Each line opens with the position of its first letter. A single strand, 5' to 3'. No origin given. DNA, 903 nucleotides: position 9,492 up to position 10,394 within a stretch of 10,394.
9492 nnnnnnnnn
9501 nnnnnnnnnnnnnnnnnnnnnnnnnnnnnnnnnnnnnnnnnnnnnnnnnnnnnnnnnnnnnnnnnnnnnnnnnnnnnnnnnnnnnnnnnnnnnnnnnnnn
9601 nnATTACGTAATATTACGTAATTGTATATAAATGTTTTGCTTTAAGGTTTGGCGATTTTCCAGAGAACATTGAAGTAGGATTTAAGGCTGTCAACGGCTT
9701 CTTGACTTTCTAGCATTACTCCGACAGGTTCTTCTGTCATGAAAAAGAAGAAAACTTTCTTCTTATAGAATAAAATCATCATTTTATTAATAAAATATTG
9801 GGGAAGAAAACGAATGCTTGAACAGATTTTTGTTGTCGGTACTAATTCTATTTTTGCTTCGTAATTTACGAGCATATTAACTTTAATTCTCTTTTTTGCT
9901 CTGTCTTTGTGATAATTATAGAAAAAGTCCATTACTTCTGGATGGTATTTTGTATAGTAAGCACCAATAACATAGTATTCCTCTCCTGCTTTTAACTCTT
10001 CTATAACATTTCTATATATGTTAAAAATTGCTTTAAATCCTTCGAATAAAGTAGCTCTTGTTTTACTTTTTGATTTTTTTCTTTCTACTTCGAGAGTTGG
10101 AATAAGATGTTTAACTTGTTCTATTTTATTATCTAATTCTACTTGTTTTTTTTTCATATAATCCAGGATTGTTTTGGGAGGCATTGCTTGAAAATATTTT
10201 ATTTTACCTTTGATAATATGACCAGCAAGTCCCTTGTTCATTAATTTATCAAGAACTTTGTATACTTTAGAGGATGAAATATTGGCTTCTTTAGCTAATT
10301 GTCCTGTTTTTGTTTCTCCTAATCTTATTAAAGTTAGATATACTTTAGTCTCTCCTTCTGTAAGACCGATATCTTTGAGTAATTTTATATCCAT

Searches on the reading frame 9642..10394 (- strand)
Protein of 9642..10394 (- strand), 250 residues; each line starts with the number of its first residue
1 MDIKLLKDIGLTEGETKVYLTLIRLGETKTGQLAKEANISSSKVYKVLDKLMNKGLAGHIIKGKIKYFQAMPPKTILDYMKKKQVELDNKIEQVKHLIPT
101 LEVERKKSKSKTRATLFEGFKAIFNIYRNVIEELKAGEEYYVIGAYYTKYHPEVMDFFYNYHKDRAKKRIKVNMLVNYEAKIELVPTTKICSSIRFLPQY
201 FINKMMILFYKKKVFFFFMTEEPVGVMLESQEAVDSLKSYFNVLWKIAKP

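Call 3: search_protein_families(library=pfam, proteins=[window:9642-10394:-], max_evalue=1)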
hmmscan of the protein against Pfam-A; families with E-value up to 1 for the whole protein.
window:9642-10394:- (250 aa): 14 families
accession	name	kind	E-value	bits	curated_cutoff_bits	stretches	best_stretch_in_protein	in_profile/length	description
PF01978.25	TrmB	-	6.1e-16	58.5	25.6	1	6-74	1-68/68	Sugar-specific transcriptional regulator TrmB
PF01047.28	MarR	-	0.0028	17.9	24.6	1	11-56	1-46/59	MarR family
PF01022.26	HTH_5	-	0.0036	17.6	22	1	21-56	9-44/47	Bacterial regulatory protein, arsR family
PF13730.12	HTH_36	-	0.0049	17.1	25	1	10-56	2-54/55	Helix-turn-helix domain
PF21984.2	DnaD_N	-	0.0063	17.1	27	1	6-56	9-64/101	DnaD N-terminal domain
PF02796.21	HTH_7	-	0.011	16.3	23.8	1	21-50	16-44/45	Helix-turn-helix domain of resolvase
PF13412.12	HTH_24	-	0.021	14.9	21.9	1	30-56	20-46/48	Winged helix-turn-helix DNA-binding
PF08221.17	HTH_9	-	0.033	14.7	23.4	1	17-56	17-56/62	RNA polymerase III subunit RPC82 helix-turn-helix domain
PF22014.2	DUF6932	-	0.048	14.5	27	1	93-170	11-88/142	Family of unknown function (DUF6932)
PF14947.12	HTH_45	-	0.053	14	25.5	1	20-67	12-56/77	Winged helix-turn-helix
PF02002.24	TFIIE_alpha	-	0.059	13.7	22.9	1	16-91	16-96/105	TFIIE alpha subunit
PF04182.18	B-block_TFIIIC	-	0.12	12.9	22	1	31-56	22-47/73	B-block binding subunit of TFIIIC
PF18152.6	DAHP_snth_FXD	-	0.13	12.5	27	1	37-65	7-35/67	DAHP synthase ferredoxin-like domain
PF08279.18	HTH_11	-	0.29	11.5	25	1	28-59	16-44/55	HTH domain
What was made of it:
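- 9642..10394 (-): Neighbouring TrmB-like regulator gene (wHTH at residues 6-74). Judged NOT part of the unit; listed because the finding included it. PF01978 scores E 6e-16 (call 3).
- Checked: The upstream gene is TrmB-like (PF01978, E 6e-16, call 3).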

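Call 4: search_protein_families(library=ncbifam, proteins=[window:9642-10394:-], max_evalue=1)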
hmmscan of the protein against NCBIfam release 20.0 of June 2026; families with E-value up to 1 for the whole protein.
window:9642-10394:- (250 aa): 11 families
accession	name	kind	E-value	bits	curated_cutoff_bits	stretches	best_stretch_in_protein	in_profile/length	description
NF047390.1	TransRegTrmBL1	equivalog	8e-12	44.8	650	1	3-101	7-101/341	HTH-type sugar sensing transcriptional regulator TrmBL1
NF053606.1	Sta1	subfamily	9.4e-06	25.7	80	1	10-92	17-94/100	Sta1 family transcriptional regulator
NF040851.1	tran_reg_TrmB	equivalog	3.6e-05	23.1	600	1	4-108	9-109/338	HTH-type sugar-sensing transcriptional regulator TrmB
NF040939.2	trans_reg_lrs14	equivalog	0.00026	21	90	1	10-73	18-79/103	Lrs14 family HTH-type transcriptional regulator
NF047392.1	TransRegTrmBHalo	equivalog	0.0005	19.2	500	1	8-117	15-121/349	HTH-type sugar sensing transcriptional regulator TrmB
TIGR01884.1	cas_HTH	subfamily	0.0006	19.2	60.2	1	8-67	137-197/202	CRISPR-associated CARF protein Csa3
NF041141.1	tran_reg_TrmBL2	equivalog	0.0013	18.3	530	1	11-95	16-100/264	HTH-type transcriptional regulator TrmBL2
NF033788.1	HTH_metalloreg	subfamily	0.012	15.5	55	1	20-73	18-71/77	metalloregulator ArsR/SmtB family transcription factor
NF053610.1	Sso10a_fam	subfamily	0.029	14.4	60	1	22-56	13-46/64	Sso10a family chromatin protein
NF038251.1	AdcR_fam_Zn_TF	equivalog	0.064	13.5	175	1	8-57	31-79/143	zinc-dependent MarR family transcriptional regulator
TIGR01687.1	moaD_arch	subfamily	0.95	10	49.5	0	75-121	8-54/88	MoaD family protein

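Call 7: search_protein_families(library=padloc, proteins=[window:9642-10394:-], max_evalue=1)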
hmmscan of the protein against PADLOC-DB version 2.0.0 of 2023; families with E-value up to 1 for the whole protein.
window:9642-10394:- (250 aa): 6 families
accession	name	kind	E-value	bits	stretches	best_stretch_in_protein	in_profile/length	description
PDLC01438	Csa3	-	8.2e-05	20.8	1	20-116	154-249/305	"CAS-I,CAS-II,CAS-III,CAS-IV,CAS-V,CAS-VI; associated_signaling"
PDLC01858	CARF3--CARF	-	0.00039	18.4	1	2-63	133-193/204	-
PDLC01434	CasR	-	0.00041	18.2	1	9-67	124-181/191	"CAS-I,CAS-II,CAS-III,CAS-IV,CAS-V,CAS-VI; associated_signaling"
PDLC01044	Csa3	-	0.00044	18.2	1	7-61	130-180/194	Type I-A associated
PDLC01268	CasR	-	0.0026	15.7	1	8-58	120-168/179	"CAS-I,CAS-II,CAS-III,CAS-IV,CAS-V,CAS-VI; associated_signaling"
PDLC01863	CARF3--CARF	-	0.0079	14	1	25-58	130-163/182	-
